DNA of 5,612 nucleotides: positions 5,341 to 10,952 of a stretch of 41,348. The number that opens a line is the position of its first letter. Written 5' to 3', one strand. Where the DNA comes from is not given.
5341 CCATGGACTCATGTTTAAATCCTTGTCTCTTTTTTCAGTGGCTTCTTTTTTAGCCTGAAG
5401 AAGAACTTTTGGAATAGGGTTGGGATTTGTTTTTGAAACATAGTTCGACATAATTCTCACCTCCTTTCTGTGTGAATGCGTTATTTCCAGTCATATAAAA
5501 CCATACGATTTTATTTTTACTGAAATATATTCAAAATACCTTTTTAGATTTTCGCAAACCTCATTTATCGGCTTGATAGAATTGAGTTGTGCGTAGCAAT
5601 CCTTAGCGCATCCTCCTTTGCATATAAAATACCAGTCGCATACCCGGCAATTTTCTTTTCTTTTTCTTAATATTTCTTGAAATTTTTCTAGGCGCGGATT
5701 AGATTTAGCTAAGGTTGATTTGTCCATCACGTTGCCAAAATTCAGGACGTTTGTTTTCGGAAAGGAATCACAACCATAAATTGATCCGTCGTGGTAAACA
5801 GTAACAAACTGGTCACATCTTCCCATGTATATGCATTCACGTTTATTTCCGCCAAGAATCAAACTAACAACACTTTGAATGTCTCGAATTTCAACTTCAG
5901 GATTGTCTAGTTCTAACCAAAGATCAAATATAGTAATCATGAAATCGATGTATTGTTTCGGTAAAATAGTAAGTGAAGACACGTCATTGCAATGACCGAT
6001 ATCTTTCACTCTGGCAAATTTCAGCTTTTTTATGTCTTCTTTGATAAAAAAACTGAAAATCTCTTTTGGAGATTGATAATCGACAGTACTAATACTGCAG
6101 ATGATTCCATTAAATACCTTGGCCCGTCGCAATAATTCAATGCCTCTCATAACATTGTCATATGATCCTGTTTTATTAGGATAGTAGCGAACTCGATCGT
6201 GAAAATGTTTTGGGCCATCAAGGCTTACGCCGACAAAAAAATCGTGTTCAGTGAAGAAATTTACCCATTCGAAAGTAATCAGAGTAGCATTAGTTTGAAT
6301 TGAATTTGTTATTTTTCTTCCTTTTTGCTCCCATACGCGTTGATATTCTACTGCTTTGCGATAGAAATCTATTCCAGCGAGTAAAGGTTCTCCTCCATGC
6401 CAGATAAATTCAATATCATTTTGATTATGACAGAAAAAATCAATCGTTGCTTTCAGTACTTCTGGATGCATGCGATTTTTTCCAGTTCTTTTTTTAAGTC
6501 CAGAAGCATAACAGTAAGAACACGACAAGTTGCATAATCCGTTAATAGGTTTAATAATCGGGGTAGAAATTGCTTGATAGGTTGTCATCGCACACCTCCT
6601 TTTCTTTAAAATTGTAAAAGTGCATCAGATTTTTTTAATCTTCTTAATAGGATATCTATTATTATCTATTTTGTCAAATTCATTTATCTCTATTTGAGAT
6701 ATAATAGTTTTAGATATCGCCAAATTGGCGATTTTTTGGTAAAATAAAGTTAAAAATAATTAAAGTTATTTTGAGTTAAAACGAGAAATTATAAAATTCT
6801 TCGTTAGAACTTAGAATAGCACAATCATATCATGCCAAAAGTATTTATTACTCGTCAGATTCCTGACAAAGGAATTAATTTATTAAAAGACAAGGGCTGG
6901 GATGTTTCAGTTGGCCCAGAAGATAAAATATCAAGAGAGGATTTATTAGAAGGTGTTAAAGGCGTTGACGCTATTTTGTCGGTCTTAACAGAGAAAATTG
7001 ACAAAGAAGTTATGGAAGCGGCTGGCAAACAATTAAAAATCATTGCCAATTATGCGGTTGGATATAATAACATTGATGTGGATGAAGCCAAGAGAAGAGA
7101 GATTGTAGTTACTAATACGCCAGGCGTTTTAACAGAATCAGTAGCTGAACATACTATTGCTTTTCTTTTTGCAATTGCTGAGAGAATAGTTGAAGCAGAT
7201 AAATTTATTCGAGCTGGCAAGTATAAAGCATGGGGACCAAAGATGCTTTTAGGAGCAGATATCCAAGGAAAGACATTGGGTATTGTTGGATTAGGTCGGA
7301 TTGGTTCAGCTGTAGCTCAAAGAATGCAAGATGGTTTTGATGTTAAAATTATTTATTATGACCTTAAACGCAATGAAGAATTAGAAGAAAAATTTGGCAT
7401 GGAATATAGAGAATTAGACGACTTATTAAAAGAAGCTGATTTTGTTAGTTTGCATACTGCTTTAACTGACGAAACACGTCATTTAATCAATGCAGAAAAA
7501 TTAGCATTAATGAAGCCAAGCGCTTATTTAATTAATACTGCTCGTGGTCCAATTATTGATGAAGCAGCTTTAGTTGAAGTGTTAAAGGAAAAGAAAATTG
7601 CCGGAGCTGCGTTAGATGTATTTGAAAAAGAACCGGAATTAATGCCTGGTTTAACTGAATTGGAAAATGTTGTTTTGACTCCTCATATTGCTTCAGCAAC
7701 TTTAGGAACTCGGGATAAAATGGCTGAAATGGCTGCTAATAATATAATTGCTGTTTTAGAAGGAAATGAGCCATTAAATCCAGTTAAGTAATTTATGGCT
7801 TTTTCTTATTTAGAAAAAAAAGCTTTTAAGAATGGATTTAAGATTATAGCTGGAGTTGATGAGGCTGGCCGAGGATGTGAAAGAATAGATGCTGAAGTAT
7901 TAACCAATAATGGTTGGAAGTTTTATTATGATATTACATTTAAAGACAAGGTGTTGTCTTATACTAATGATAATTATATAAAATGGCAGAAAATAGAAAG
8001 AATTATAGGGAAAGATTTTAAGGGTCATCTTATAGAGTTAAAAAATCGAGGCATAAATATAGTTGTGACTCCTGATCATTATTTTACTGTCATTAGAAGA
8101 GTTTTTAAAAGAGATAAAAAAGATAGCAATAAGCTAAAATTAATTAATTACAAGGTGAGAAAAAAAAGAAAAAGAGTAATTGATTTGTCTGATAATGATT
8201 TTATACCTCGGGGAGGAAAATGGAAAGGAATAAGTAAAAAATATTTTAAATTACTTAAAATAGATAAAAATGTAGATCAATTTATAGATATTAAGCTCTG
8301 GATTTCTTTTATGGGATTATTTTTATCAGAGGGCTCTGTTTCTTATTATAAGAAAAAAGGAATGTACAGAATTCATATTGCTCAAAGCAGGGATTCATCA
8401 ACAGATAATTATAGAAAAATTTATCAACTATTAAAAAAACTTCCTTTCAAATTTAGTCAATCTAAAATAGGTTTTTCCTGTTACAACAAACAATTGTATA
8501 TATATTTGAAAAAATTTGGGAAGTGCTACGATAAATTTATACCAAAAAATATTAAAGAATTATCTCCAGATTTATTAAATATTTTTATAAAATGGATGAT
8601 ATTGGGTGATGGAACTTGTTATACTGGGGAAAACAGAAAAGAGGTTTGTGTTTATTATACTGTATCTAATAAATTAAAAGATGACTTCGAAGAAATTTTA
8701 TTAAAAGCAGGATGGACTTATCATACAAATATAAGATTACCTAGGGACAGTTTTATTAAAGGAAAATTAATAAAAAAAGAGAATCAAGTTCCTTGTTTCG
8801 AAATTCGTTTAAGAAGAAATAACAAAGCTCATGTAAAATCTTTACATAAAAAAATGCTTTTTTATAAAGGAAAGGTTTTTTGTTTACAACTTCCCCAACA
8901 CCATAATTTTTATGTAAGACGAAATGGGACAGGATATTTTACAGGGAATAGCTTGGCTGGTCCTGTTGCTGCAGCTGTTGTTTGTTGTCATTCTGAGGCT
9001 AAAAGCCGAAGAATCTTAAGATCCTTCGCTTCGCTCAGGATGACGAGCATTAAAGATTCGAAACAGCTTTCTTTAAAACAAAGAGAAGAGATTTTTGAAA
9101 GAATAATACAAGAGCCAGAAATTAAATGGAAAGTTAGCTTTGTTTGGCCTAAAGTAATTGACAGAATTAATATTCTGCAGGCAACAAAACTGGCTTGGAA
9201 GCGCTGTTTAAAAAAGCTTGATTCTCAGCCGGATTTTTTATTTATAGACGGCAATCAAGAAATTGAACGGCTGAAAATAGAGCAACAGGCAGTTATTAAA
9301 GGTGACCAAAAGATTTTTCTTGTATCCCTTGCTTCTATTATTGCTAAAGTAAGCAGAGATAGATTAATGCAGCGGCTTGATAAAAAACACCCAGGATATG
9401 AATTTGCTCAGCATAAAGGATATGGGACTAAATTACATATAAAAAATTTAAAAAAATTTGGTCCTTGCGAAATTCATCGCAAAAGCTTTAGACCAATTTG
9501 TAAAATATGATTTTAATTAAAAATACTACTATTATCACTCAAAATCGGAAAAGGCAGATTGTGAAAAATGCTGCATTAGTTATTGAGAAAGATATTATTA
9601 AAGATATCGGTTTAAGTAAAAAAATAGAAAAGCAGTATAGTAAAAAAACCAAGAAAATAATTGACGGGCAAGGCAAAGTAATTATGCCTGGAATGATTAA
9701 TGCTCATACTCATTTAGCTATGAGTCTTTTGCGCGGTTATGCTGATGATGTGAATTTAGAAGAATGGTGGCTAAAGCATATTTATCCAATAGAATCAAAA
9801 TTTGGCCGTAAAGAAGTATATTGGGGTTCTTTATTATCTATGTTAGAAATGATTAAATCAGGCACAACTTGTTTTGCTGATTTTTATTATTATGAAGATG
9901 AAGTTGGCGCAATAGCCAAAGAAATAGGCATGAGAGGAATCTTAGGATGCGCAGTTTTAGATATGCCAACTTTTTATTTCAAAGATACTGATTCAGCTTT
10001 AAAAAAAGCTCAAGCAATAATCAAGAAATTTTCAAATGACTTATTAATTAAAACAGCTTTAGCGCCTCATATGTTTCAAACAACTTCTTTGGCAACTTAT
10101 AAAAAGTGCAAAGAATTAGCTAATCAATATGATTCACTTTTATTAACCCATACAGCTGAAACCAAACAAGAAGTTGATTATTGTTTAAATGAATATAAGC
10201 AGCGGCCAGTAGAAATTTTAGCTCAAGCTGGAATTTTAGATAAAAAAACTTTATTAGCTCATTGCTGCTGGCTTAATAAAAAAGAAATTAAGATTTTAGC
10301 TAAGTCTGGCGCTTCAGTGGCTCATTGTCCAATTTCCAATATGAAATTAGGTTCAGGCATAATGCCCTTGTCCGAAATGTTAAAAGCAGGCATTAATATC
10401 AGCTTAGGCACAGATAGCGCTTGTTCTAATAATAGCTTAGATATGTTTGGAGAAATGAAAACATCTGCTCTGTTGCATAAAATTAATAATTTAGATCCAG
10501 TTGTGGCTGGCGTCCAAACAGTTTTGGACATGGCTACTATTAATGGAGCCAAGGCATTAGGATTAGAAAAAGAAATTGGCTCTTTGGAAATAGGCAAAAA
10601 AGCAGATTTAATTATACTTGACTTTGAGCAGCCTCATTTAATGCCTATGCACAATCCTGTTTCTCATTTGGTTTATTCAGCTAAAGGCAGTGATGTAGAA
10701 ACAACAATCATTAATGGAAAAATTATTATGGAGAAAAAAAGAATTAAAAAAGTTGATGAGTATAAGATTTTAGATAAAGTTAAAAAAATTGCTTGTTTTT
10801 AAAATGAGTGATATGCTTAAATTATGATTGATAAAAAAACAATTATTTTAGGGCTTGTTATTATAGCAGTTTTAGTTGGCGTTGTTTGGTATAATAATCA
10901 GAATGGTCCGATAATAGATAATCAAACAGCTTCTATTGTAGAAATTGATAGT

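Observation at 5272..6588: Radical SAM/SPASM maturase co-transcribed with an unannotated 46-aa Trp/Lys/His-rich, Cys-free peptide: candidate RiPP locus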

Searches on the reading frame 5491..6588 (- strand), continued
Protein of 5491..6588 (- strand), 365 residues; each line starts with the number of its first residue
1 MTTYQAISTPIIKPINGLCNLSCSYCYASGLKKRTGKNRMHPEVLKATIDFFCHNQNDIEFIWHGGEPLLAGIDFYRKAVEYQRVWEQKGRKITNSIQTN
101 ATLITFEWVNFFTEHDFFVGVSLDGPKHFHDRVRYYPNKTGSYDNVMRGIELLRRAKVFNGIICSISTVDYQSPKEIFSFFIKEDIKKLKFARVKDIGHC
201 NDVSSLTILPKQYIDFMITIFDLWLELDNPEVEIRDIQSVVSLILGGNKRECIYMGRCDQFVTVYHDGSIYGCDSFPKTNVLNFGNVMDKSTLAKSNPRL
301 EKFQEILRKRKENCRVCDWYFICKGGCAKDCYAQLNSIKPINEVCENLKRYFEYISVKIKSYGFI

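Call 62: list_cluster_members(proteins=[P0014, P0055, P0126, P0167, P0274, P0250])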
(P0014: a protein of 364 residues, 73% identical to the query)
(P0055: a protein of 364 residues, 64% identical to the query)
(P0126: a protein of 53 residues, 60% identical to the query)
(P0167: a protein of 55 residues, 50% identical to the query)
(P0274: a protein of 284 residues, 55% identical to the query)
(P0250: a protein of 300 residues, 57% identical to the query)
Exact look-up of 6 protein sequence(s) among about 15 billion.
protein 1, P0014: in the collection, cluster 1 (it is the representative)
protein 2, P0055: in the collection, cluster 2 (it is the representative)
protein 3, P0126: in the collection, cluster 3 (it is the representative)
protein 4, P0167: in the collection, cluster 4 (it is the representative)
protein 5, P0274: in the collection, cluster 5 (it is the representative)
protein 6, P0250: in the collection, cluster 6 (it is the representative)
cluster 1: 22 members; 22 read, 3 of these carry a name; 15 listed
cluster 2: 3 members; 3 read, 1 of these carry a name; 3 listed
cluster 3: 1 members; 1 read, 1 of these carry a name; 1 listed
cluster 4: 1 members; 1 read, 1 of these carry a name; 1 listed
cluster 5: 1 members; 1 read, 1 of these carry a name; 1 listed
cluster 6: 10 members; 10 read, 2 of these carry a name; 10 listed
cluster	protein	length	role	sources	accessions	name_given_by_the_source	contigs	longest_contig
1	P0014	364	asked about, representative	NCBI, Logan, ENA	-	-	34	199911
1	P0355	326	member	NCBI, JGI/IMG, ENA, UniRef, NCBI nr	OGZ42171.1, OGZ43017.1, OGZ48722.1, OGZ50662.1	MAG: hypothetical protein A3C80_02020 [Candidatus Ryanbacteria bacterium ... | Radical SAM core domain-containing protein n=1 Tax=Candidatus Ryanbacteria bacterium ... | MAG: hypothetical protein A2718_02850 [Candidatus Ryanbacteria bacterium ...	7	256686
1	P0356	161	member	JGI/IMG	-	uncharacterized protein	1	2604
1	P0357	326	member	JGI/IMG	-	uncharacterized protein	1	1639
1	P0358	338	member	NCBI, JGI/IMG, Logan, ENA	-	-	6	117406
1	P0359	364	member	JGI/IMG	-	-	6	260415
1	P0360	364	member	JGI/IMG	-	-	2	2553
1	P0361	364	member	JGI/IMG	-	-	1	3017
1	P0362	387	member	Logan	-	-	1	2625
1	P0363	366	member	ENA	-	-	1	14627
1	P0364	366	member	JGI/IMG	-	-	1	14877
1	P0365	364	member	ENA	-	-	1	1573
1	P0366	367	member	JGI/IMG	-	-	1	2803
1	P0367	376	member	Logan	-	-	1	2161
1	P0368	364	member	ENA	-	-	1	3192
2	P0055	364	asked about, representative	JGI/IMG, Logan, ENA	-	-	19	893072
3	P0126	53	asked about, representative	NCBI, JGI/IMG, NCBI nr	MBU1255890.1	hypothetical protein KKH35_03400 [Patescibacteria group bacterium] | hypothetical protein [Patescibacteria group bacterium]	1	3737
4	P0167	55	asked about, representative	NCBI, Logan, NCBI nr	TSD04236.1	MAG: hypothetical protein Athens071412_777 [Parcubacteria group bacterium Athens0714_12]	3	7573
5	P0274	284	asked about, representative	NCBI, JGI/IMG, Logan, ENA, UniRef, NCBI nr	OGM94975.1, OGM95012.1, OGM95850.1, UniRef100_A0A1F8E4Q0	hypothetical protein A2524_02885 [Candidatus Wolfebacteria bacterium RIFOXYD12_FULL_48_21] | DUF2268 domain-containing protein n=1 Tax=Candidatus Wolfebacteria bacterium ... | MAG: hypothetical protein A2610_02275 [Candidatus Wolfebacteria bacterium ...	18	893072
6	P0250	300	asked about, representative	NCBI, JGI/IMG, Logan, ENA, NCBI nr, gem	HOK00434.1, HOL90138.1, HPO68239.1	MAG TPA: hypothetical protein PLE40_00630 [Candidatus Pacearchaeota archaeon] | hypothetical protein [Candidatus Pacearchaeota archaeon]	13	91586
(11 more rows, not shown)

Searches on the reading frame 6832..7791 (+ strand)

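Call 53: search_protein_families(library=pfam, proteins=[window:6832-7791:+], max_evalue=0.001)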
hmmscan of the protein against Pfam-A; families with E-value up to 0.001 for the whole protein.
window:6832-7791:+ (319 aa): 5 families
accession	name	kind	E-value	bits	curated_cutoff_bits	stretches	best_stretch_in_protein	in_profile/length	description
PF02826.25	2-Hacid_dh_C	-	1.1e-63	214.3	25.1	1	109-287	1-178/178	D-isomer specific 2-hydroxyacid dehydrogenase, NAD binding domain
PF00389.36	2-Hacid_dh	-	1e-36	126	24.6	1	4-319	1-134/134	D-isomer specific 2-hydroxyacid dehydrogenase, catalytic domain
PF07991.19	KARI_N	-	3.4e-07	30.4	20.6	1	144-224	2-81/165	Acetohydroxy acid isomeroreductase, NADPH-binding domain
PF03446.21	NAD_binding_2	-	6e-05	23.5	21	1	149-256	2-112/161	NAD binding domain of 6-phosphogluconate dehydrogenase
PF02254.24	TrkA_N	-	0.0005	20.8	23.8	0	151-190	3-42/116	TrkA-N domain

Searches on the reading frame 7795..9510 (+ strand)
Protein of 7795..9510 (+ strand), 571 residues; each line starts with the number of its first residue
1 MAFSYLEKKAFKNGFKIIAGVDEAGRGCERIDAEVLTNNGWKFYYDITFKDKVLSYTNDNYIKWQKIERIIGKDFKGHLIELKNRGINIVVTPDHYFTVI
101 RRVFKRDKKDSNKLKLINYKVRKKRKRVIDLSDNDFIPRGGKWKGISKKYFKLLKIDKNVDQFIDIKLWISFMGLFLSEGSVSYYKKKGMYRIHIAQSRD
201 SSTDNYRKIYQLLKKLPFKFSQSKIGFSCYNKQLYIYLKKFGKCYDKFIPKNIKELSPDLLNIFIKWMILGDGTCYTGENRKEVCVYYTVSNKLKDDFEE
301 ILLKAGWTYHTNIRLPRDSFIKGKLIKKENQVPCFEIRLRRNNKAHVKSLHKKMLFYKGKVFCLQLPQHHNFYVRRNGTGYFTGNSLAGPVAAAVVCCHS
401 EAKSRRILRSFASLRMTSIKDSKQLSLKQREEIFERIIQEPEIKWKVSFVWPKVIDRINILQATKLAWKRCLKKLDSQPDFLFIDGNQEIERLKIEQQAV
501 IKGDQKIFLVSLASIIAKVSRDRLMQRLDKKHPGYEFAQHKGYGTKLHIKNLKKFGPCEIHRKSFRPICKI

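Call 53: search_protein_families(library=pfam, proteins=[window:7795-9510:+], max_evalue=0.001)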
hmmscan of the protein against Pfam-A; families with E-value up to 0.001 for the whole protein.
window:7795-9510:+ (571 aa): 3 families
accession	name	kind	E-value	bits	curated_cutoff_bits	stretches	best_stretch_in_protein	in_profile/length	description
PF01351.25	RNase_HII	-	1.9e-34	119.8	25.8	1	386-566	10-197/199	Ribonuclease HII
PF14890.11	Intein_splicing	-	2.6e-07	31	35.8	1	56-374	26-148/155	Intein splicing domain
PF14528.11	LAGLIDADG_3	-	2e-05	25.2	22.5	0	264-314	6-55/82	LAGLIDADG-like domain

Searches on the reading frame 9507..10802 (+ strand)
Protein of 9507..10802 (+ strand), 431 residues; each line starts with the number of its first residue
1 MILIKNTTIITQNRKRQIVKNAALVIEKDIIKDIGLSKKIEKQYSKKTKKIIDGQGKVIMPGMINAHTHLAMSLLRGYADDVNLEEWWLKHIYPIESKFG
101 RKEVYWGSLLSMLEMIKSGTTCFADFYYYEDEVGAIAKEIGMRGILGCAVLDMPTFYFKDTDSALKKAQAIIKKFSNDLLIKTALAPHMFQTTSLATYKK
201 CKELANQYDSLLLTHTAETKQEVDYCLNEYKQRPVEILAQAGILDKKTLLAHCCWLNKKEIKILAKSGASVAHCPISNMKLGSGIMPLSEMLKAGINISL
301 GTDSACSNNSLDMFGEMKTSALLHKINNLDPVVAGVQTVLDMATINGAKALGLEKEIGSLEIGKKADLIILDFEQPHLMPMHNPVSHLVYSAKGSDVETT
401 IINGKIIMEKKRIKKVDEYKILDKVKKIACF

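Call 53: search_protein_families(library=pfam, proteins=[window:9507-10802:+], max_evalue=0.001)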
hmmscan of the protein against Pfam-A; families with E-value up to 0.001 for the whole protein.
window:9507-10802:+ (431 aa): 2 families
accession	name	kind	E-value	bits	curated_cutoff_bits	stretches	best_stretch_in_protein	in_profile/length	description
PF01979.26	Amidohydro_1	-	1.9e-76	258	25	1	58-407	1-345/345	Amidohydrolase family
PF07969.17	Amidohydro_3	-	5.7e-24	85.9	29.7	1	198-407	264-471/472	Amidohydrolase family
